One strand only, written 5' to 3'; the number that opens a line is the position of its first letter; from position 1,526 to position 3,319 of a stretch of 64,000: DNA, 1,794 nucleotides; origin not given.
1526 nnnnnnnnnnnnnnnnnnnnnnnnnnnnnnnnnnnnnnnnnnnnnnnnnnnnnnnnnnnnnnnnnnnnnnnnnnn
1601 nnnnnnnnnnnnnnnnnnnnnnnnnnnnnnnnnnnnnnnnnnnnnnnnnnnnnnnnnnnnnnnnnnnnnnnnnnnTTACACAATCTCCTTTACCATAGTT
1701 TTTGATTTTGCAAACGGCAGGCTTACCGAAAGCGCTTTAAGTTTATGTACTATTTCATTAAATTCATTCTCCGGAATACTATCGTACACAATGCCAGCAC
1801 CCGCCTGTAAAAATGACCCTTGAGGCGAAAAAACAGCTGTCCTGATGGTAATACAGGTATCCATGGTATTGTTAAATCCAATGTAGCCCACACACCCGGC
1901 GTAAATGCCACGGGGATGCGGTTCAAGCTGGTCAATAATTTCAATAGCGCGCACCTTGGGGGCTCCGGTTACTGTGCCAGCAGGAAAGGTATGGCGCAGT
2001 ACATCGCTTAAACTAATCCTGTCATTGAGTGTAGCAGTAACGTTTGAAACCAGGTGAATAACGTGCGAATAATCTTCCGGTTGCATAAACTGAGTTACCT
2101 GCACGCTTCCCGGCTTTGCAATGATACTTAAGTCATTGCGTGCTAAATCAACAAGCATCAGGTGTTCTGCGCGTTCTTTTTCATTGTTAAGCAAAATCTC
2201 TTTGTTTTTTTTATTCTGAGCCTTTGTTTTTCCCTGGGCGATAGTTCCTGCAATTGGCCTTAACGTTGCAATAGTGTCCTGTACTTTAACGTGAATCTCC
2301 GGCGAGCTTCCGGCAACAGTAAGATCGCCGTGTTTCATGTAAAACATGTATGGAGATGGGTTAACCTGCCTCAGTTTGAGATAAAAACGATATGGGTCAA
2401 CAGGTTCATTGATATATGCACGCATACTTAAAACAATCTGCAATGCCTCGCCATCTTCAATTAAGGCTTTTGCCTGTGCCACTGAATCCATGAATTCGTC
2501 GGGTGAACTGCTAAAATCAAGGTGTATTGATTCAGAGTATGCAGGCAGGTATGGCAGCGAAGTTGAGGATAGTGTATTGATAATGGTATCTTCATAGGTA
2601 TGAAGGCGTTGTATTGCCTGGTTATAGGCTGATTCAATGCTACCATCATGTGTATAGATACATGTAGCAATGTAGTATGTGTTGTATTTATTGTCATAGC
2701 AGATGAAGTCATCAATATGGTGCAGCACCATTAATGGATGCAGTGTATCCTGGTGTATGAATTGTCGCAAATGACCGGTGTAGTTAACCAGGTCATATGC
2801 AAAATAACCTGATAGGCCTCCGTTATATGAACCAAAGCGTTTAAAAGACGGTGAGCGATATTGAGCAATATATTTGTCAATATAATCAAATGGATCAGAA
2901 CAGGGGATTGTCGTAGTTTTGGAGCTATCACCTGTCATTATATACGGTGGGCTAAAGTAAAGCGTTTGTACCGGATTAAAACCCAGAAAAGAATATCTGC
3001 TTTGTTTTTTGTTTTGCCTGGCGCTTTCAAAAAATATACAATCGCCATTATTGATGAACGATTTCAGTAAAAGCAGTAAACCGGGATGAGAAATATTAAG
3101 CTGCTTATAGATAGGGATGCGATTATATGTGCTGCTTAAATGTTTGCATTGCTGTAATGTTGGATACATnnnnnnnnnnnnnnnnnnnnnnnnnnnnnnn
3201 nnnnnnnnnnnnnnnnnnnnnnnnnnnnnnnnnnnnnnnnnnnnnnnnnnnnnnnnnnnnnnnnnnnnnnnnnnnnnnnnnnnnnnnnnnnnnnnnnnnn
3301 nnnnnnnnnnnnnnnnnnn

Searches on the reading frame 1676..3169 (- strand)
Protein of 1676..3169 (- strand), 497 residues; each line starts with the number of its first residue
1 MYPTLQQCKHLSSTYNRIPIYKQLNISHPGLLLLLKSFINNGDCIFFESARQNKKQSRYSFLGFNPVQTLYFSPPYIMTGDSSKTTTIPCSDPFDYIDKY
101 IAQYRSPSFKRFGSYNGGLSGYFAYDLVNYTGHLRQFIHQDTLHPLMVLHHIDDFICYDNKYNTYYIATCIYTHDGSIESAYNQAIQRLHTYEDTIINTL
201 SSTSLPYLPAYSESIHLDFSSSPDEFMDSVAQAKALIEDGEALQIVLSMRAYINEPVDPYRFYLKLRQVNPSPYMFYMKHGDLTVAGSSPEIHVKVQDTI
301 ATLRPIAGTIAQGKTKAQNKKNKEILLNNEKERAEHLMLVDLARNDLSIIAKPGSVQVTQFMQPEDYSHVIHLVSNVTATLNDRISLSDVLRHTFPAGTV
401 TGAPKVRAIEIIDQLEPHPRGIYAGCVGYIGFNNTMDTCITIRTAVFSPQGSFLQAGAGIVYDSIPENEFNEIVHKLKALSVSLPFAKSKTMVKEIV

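Call 8: find_related_loci(query=window:1676-3169:-, collection=genome_contigs, flank=4000)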
Query window:1676-3169:- (497 aa) in genome_contigs; peptide patterns used: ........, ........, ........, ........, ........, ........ (x = any residue, [..] = any of these).
32 stretches matched a pattern; 11 encode a relative of the query (tblastn E <= 1e-3); 11 distinct loci.
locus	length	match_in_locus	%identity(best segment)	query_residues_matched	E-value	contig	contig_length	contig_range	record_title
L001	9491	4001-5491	91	1-497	0e+0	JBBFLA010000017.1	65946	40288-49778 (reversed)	MAG: Spirochaetota bacterium isolate Uz-U4-13 NODE_17_length_65946_cov_14.843720, whole genome shotgun sequence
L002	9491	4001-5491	88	1-497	0e+0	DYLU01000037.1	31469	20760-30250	MAG TPA_asm: Leptospira biflexa isolate SulCav_AS07-7_37_12 SulCav_AS07_7_1309_length_31469_cov_6_429299, whole genome s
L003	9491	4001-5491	82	1-497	0e+0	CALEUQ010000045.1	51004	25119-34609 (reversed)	MAG: uncultured bacterium isolate R1_Bin_METABAT__127_1 genome assembly, contig: c_000002981924, whole genome shotgun se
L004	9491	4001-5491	80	1-497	0e+0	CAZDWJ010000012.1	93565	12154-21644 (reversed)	MAG TPA_asm: uncultured Leptospira sp. isolate binchicken_co40_101 genome assembly, contig: NODE_267_length_93565_cov_8.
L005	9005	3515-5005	75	1-497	0e+0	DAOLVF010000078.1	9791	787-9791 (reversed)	MAG TPA_asm: Spirochaetota bacterium isolate AMR_MDS_4586 NODE_6533_length_9791_cov_28.191044, whole genome shotgun sequ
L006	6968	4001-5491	74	1-497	0e+0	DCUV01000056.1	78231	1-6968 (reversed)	MAG TPA_asm: Spirochaetia bacterium UBA2205 UBA2205_contig_10015, whole genome shotgun sequence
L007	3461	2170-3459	73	1-430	0e+0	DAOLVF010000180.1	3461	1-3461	MAG TPA_asm: Spirochaetota bacterium isolate AMR_MDS_4586 NODE_24136_length_3461_cov_28.588961, whole genome shotgun seq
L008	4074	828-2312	59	1-495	0e+0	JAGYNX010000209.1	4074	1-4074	MAG: Spirochaetes bacterium isolate M55B154 209, whole genome shotgun sequence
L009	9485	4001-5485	59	1-495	0e+0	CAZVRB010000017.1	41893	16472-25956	MAG TPA_asm: uncultured Leptospiraceae bacterium isolate binchicken_co13_469 genome assembly, contig: NODE_935_length_41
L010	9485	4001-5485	58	1-495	0e+0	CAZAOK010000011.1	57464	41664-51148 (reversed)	MAG TPA_asm: uncultured Leptospiraceae bacterium isolate SRP252850_co1_61 genome assembly, contig: NODE_679_length_57464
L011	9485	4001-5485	60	1-495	0e+0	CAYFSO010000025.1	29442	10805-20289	MAG TPA_asm: uncultured Leptospiraceae bacterium isolate ERP107533_co1_200 genome assembly, contig: NODE_782_length_2944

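Call 11: find_related_loci(query=window:1676-3169:-, collection=metagenome_contigs, flank=1500)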
Query window:1676-3169:- (497 aa) in metagenome_contigs; peptide patterns used: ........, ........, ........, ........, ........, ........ (x = any residue, [..] = any of these).
66 stretches matched a pattern; 20 encode a relative of the query (tblastn E <= 1e-3); 20 distinct loci.
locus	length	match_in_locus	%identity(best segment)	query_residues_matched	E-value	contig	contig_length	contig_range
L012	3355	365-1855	98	1-497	0e+0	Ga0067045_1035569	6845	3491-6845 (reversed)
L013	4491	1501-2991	93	1-497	0e+0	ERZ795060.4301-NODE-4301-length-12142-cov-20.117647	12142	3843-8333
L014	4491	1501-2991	93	1-497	0e+0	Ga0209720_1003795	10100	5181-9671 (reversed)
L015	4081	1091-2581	93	1-497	0e+0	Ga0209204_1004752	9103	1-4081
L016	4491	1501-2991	93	1-497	0e+0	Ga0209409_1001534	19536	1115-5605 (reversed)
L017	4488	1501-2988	82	1-496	0e+0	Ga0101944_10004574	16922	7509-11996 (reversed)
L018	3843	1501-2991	80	1-497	0e+0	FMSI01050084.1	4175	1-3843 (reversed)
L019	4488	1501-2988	78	1-496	0e+0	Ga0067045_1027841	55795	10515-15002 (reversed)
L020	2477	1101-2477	84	1-459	0e+0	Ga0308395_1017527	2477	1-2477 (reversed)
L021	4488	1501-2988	75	1-496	0e+0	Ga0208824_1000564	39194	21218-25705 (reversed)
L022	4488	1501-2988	75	1-496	0e+0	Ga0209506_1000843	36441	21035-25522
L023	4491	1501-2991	74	1-497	0e+0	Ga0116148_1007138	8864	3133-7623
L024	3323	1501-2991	74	1-497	0e+0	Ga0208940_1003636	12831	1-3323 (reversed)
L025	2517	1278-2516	82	1-413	0e+0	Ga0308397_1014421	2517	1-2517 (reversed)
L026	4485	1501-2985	58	1-495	0e+0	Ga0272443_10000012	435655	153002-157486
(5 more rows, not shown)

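Call 28: find_homologous_proteins(query=window:1676-3169:-, max_evalue=1e-60)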
Query window:1676-3169:- (497 aa): 7770 proteins with E <= 1e-60 among 8000 candidates; the best 120 are listed.
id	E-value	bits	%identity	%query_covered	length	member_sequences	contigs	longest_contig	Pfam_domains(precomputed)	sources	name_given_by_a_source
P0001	0.0e+0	1126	99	100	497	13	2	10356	PF04715.20,PF00425.25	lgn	-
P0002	0.0e+0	1113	98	100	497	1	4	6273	PF04715.20,PF00425.25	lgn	-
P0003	0.0e+0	1043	91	100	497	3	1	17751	PF04715.20,PF00425.25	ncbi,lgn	ncbi:MAG: anthranilate synthase component I family protein [Spirochaetota bacterium]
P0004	0.0e+0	1031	91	100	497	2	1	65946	PF04715.20,PF00425.25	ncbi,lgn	ncbi:MAG: anthranilate synthase component I family protein [Spirochaetota bacterium]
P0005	4.5e-283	957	84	100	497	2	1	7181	PF04715.20,PF00425.25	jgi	-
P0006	5.2e-280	947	83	100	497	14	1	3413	PF04715.20,PF00425.25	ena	-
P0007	1.2e-277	939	82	100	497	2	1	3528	PF04715.20,PF00425.25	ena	-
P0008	4.2e-277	938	82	100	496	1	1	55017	PF04715.20,PF00425.25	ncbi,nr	ncbi:MAG: chorismate-binding protein [Spirochaetes bacterium]|nr:chorismate-binding protein [Spiroch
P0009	1.5e-273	926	80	100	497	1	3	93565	PF04715.20,PF00425.25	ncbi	-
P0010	3.3e-261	885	78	100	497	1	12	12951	PF04715.20,PF00425.25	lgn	-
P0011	2.5e-248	843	75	100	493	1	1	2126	PF04715.20,PF00425.25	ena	-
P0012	3.0e-246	836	74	100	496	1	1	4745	PF04715.20,PF00425.25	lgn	-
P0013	9.5e-245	831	75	100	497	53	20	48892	PF04715.20,PF00425.25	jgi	-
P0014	1.0e-192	659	60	100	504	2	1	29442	PF04715.20,PF00425.25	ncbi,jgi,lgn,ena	-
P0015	3.5e-192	658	59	100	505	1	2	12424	PF04715.20,PF00425.25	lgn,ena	-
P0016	1.1e-187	643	59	100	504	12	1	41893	PF04715.20,PF00425.25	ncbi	-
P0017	2.3e-185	635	58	99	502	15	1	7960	PF04715.20,PF00425.25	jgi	jgi:anthranilate synthase component 1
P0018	2.7e-176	605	54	98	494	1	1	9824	PF04715.20,PF00425.25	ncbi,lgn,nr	ncbi:MAG: anthranilate synthase component I family protein [Spirochaetes bacterium]|nr:anthranilate 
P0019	8.5e-176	603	56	99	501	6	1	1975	PF04715.20,PF00425.25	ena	-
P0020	9.0e-176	603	56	99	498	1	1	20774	PF04715.20,PF00425.25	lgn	-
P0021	7.5e-175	600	54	98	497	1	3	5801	PF04715.20,PF00425.25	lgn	-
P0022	1.1e-172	593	55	99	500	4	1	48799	PF04715.20,PF00425.25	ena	-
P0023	1.8e-171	589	56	99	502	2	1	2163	PF04715.20,PF00425.25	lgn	-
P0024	2.2e-171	589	54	99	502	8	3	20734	PF04715.20,PF00425.25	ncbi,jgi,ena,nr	ncbi:MAG TPA: anthranilate synthase component I family protein [Spirochaetota bacterium]|nr:anthrani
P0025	2.1e-170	586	53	99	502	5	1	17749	PF04715.20,PF00425.25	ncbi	-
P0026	4.9e-170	584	55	99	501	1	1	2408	PF04715.20,PF00425.25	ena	-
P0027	1.1e-169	583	55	98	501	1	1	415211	PF04715.20,PF00425.25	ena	-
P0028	6.3e-169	581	54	99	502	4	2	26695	PF04715.20,PF00425.25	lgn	-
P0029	1.5e-168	580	54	100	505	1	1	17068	PF04715.20,PF00425.25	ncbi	-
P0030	2.4e-168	579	54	100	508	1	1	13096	PF04715.20,PF00425.25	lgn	-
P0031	4.3e-168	578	55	98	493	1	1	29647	PF04715.20,PF00425.25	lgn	-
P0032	1.3e-167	576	54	99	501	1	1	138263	PF04715.20,PF00425.25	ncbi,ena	-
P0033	3.8e-167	575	54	100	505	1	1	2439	PF04715.20,PF00425.25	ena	-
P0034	5.6e-167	574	55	97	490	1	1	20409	PF04715.20,PF00425.25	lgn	-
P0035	8.9e-167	574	55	96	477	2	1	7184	PF04715.20,PF00425.25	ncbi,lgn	-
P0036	1.2e-166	573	54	99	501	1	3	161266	PF04715.20,PF00425.25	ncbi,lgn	-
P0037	1.9e-166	573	54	100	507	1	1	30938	PF04715.20,PF00425.25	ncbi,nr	ncbi:MAG: anthranilate synthase component I family protein [Spirochaetes bacterium]|nr:anthranilate 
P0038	2.0e-166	573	55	99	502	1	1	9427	PF04715.20,PF00425.25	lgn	-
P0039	3.3e-166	572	55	98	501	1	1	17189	PF04715.20,PF00425.25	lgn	-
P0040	4.3e-166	572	54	98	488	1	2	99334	PF04715.20,PF00425.25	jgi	jgi:anthranilate synthase component 1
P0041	4.9e-166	571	54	97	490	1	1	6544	PF04715.20,PF00425.25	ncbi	-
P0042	5.8e-166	571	54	99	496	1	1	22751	PF04715.20,PF00425.25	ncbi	-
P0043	1.7e-164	566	53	100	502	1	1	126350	PF04715.20,PF00425.25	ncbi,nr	ncbi:MAG: anthranilate synthase component I family protein [Spirochaetes bacterium]|nr:MAG: anthrani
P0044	1.1e-163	564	54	99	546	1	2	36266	PF04715.20,PF00425.25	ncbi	-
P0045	1.3e-163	563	54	97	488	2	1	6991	PF04715.20,PF00425.25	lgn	-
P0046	2.7e-163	562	53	98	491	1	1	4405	PF04715.20,PF00425.25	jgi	jgi:anthranilate synthase component 1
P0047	1.6e-162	560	54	98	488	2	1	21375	PF04715.20,PF00425.25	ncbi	-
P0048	1.7e-162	560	53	98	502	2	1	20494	PF04715.20,PF00425.25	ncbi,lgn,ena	-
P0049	2.1e-162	559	53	99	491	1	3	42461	PF04715.20,PF00425.25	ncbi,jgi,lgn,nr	ncbi:MAG: anthranilate synthase component I family protein [Spirochaetes bacterium]|jgi:anthranilate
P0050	2.2e-162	559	54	98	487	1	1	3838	PF04715.20,PF00425.25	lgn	-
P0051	2.5e-161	556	53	98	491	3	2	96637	PF04715.20,PF00425.25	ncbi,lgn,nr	ncbi:MAG: anthranilate synthase component I family protein [Spirochaetes bacterium]|nr:anthranilate 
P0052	2.7e-161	556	57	92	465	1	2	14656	PF04715.20,PF00425.25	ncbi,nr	ncbi:MAG TPA: anthranilate synthase component I family protein, partial [Spirochaetota bacterium]|nr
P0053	8.2e-161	554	52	99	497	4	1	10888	PF04715.20,PF00425.25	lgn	-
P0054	1.6e-160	553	53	98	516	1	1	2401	PF04715.20,PF00425.25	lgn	-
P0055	1.2e-158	547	52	99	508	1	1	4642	PF04715.20,PF00425.25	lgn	-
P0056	2.8e-158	546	52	98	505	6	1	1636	PF04715.20,PF00425.25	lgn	-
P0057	2.2e-156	539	53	99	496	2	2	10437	PF04715.20,PF00425.25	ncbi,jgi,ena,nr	ncbi:MAG TPA: anthranilate synthase component I family protein [Spirochaetes bacterium]|nr:anthranil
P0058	2.5e-156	539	51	99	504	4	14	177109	PF04715.20,PF00425.25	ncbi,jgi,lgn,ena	-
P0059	3.4e-155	536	51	99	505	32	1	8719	PF04715.20,PF00425.25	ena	-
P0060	4.3e-155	535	52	99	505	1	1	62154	PF04715.20,PF00425.25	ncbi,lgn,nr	ncbi:MAG TPA: anthranilate synthase component I family protein [Spirochaetota bacterium]|nr:anthrani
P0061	9.4e-154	531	51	99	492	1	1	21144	PF04715.20,PF00425.25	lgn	-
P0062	2.2e-152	526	52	99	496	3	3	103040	PF04715.20,PF00425.25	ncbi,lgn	-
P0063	1.5e-151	524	55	91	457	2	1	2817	PF04715.20,PF00425.25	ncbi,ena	-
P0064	2.4e-150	520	51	98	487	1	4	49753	PF04715.20,PF00425.25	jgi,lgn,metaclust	metaclust:\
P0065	4.5e-149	515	49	98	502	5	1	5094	PF04715.20,PF00425.25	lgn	-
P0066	2.9e-143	496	47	98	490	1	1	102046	PF04715.20,PF00425.25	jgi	-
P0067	2.0e-141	490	47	98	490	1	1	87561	PF04715.20,PF00425.25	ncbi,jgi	-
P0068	1.2e-136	474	46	98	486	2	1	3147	PF04715.20,PF00425.25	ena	-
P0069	4.2e-136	473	47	97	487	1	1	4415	PF04715.20,PF00425.25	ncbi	-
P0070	8.8e-135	468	47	97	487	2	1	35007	PF04715.20,PF00425.25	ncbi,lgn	-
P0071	4.1e-134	466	47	98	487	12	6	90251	PF04715.20,PF00425.25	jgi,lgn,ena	-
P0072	4.6e-134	466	45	98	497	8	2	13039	PF04715.20,PF00425.25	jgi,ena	-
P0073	1.8e-133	464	46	98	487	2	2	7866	PF04715.20,PF00425.25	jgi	jgi:anthranilate synthase component 1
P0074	2.4e-133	464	46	97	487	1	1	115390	PF04715.20,PF00425.25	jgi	-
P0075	7.8e-133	462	46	97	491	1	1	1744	PF04715.20,PF00425.25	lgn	-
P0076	8.4e-133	462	45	97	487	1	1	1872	PF04715.20,PF00425.25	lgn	-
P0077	9.0e-133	462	45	97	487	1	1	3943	PF04715.20,PF00425.25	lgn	-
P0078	1.4e-132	461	46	97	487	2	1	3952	PF04715.20,PF00425.25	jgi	-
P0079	4.0e-132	459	46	97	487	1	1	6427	PF04715.20,PF00425.25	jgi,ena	-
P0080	4.5e-132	459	46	97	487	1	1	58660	PF04715.20,PF00425.25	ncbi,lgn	-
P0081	6.9e-132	459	45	96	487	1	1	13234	PF04715.20,PF00425.25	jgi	jgi:anthranilate synthase component 1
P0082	1.1e-131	458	46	97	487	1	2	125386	PF04715.20,PF00425.25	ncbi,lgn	-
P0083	1.2e-131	458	46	97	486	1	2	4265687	PF04715.20,PF00425.25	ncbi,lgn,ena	-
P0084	1.3e-131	458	46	96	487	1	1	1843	PF04715.20,PF00425.25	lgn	-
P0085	5.2e-131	456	46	97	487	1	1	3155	PF04715.20,PF00425.25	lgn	-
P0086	2.0e-130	454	45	97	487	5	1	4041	PF04715.20,PF00425.25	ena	-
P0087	2.1e-130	454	44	97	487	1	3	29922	PF04715.20,PF00425.25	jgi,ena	-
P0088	2.5e-130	454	45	96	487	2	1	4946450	PF04715.20,PF00425.25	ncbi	-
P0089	3.3e-130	453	45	97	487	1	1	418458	PF04715.20,PF00425.25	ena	-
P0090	1.7e-129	451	46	96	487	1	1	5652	PF04715.20,PF00425.25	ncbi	-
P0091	1.8e-129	451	45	96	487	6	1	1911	PF04715.20,PF00425.25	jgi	-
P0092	2.2e-129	450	45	97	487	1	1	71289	PF04715.20,PF00425.25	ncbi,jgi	jgi:anthranilate synthase component 1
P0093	3.9e-129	450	45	97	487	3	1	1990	PF04715.20,PF00425.25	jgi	-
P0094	5.3e-129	449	44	98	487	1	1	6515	PF04715.20,PF00425.25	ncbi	-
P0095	2.5e-128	447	44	97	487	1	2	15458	PF04715.20,PF00425.25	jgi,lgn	-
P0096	5.8e-128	446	44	98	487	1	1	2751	PF04715.20,PF00425.25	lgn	-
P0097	5.0e-127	443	43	98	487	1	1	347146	PF04715.20,PF00425.25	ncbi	-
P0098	1.1e-126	442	43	98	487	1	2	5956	PF04715.20,PF00425.25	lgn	-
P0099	1.3e-126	441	45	97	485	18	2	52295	PF04715.20,PF00425.25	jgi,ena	-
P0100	2.9e-115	404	63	60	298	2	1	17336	PF00425.25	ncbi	-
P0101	9.4e-114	399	44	97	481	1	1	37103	PF04715.20,PF00425.25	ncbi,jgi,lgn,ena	-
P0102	1.0e-113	399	45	97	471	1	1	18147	PF04715.20,PF00425.25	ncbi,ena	-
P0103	7.7e-113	396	62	60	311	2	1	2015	PF00425.25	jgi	jgi:anthranilate synthase component 1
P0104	5.5e-112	393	44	97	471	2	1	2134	PF04715.20,PF00425.25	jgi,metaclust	metaclust:\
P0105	7.1e-112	393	43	98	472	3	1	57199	PF04715.20,PF00425.25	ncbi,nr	ncbi:MAG: Anthranilate synthase component 1 [Syntrophorhabdaceae bacterium PtaU1.Bin034]|nr:MAG: Ant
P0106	1.0e-111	392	45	97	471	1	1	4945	PF04715.20,PF00425.25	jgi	jgi:anthranilate synthase component I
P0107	2.0e-111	391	43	97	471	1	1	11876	PF04715.20,PF00425.25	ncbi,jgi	jgi:anthranilate synthase component 1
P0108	2.7e-111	391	44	97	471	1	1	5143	PF04715.20,PF00425.25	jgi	jgi:anthranilate synthase component I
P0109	9.3e-111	389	45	97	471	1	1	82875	PF04715.20,PF00425.25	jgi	jgi:anthranilate synthase component 1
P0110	1.7e-110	388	44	97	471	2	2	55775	PF04715.20,PF00425.25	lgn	-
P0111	1.9e-110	388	60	60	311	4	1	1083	PF00425.25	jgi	-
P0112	2.0e-110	388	44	97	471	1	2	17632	PF04715.20,PF00425.25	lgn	-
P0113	3.9e-110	387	44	97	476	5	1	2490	PF04715.20,PF00425.25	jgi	-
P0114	4.3e-110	387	44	94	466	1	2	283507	PF04715.20,PF00425.25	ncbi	-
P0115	5.6e-110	386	41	94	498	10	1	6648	PF04715.20,PF00425.25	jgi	jgi:anthranilate synthase component 1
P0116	2.0e-109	385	41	98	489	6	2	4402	PF04715.20,PF00425.25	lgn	-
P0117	2.3e-109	384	43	97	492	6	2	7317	PF04715.20,PF00425.25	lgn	-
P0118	5.6e-109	383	44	98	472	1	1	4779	PF04715.20,PF00425.25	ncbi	-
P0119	1.4e-108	382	42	95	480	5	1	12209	PF04715.20,PF00425.25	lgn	-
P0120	1.5e-108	382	44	96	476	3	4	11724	PF04715.20,PF00425.25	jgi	jgi:anthranilate synthase component 1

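Call 30: find_encoding_contigs(protein=P0027, flank=1500, max_places=1)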
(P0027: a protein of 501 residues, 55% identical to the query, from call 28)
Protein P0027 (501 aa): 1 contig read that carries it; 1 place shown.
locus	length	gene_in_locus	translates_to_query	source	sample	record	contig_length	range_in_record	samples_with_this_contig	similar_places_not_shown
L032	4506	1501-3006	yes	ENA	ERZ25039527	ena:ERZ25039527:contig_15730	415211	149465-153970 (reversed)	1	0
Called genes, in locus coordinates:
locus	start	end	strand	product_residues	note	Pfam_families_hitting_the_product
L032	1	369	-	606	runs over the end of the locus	PF07695:7TMR-DISM_7TM, PF07889:DUF1664 (faint), PF00015:MCPsignal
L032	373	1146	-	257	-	PF01790:LGT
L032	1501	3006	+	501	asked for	PF04715:, PF00425:Chorismate_bind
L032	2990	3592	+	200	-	PF00117:GATase, PF07722:Peptidase_C26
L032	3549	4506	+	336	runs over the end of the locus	PF02885:Glycos_trans_3N, PF00591:Glycos_transf_3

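Call 31: find_encoding_contigs(protein=P0036, flank=1500, max_places=1)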
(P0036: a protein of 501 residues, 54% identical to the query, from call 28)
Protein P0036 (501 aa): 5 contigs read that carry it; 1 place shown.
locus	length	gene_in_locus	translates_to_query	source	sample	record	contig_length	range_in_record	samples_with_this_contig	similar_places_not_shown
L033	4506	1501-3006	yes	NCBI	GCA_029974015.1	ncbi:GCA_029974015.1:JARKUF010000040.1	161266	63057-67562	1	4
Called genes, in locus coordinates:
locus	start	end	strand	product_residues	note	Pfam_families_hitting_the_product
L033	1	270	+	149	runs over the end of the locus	-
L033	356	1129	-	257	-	PF01790:LGT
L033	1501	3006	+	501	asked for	PF04715:, PF00425:Chorismate_bind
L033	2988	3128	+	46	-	-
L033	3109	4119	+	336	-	PF02885:Glycos_trans_3N, PF00591:Glycos_transf_3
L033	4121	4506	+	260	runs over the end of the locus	PF00218:IGPS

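Call 32: find_encoding_contigs(protein=P0058, flank=1500, max_places=1)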
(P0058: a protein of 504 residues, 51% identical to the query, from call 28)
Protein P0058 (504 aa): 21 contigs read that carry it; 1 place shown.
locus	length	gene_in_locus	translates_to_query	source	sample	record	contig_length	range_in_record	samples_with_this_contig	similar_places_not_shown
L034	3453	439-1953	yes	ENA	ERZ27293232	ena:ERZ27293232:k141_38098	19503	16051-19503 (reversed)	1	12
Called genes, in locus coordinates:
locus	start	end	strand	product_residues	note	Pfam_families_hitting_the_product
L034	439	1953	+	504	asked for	PF04715:, PF00425:Chorismate_bind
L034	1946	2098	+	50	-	PF00117:GATase (faint)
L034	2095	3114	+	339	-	PF02885:Glycos_trans_3N, PF00591:Glycos_transf_3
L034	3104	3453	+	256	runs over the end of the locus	PF00218:IGPS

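Call 33: find_encoding_contigs(protein=P0083, flank=1500, max_places=1)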
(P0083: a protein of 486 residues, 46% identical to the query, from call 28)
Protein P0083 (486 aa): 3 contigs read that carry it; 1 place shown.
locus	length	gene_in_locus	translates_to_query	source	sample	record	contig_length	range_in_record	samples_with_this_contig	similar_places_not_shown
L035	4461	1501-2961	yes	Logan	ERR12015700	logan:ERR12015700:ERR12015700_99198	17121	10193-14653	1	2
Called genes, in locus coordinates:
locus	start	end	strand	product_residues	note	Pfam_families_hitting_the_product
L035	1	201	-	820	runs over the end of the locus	PF02743:dCache_1, PF00015:MCPsignal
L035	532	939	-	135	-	PF01814:Hemerythrin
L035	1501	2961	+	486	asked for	PF04715:, PF00425:Chorismate_bind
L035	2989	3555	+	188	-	PF00117:GATase, PF07722:Peptidase_C26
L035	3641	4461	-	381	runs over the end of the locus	PF03781:FGE-sulfatase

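Call 34: find_encoding_contigs(protein=P0088, flank=1500, max_places=1)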
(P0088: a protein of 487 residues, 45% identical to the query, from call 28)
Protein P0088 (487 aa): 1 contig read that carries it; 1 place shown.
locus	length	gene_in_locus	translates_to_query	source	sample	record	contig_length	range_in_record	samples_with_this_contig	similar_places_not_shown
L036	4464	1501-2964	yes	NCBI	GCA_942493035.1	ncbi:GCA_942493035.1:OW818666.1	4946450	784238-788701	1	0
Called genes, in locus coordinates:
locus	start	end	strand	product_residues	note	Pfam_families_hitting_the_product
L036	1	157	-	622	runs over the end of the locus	PF00497:SBP_bac_3, PF00989:PAS, PF08448:PAS_4, PF13188:PAS_8, PF13426:PAS_9, PF07568:HisKA_2, PF13581:HATPase_c_2, PF02518:HATPase_c, +1 more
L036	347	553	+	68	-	PF01244:Peptidase_M19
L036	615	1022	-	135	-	PF01814:Hemerythrin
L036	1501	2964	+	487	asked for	PF04715:, PF00425:Chorismate_bind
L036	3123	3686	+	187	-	PF00117:GATase, PF07722:Peptidase_C26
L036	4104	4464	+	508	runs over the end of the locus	-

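Call 37: find_encoding_contigs(protein=P0018, flank=1000, max_places=1)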
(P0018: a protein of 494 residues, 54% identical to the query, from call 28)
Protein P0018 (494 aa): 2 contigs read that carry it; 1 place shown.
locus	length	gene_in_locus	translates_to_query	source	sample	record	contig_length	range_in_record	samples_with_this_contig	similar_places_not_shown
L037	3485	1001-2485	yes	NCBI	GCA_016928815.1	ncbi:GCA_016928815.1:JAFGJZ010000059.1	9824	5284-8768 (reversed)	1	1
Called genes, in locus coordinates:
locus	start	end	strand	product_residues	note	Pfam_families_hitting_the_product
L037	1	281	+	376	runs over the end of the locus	-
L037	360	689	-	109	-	-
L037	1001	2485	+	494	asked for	PF04715:, PF00425:Chorismate_bind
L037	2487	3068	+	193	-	PF00117:GATase, PF07722:Peptidase_C26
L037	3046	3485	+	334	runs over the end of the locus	PF02885:Glycos_trans_3N, PF00591:Glycos_transf_3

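Call 38: find_encoding_contigs(protein=P0024, flank=1000, max_places=1)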
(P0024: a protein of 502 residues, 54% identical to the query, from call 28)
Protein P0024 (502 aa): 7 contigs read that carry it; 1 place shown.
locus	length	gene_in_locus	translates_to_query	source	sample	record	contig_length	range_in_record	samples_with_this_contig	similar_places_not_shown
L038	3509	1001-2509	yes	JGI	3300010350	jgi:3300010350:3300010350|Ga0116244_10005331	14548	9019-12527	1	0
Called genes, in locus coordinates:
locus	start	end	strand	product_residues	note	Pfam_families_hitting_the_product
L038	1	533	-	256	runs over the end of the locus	PF01790:LGT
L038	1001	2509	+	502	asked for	PF04715:, PF00425:Chorismate_bind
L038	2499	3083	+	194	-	PF00117:GATase, PF07722:Peptidase_C26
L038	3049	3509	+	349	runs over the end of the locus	PF02885:Glycos_trans_3N, PF00591:Glycos_transf_3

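Call 39: find_encoding_contigs(protein=P0043, flank=1000, max_places=1)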
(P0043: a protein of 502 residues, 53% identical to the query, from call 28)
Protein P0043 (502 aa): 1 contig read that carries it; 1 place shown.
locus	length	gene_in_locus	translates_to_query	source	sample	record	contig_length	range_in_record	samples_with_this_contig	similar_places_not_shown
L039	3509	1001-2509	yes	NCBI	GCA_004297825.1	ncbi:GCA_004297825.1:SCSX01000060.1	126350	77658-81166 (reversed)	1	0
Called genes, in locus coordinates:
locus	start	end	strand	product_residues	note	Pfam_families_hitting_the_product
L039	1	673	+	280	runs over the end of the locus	PF09719:C_GCAxxG_C_C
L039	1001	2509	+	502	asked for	PF04715:, PF00425:Chorismate_bind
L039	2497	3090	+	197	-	PF00117:GATase, PF07722:Peptidase_C26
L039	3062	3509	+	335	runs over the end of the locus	PF02885:Glycos_trans_3N, PF00591:Glycos_transf_3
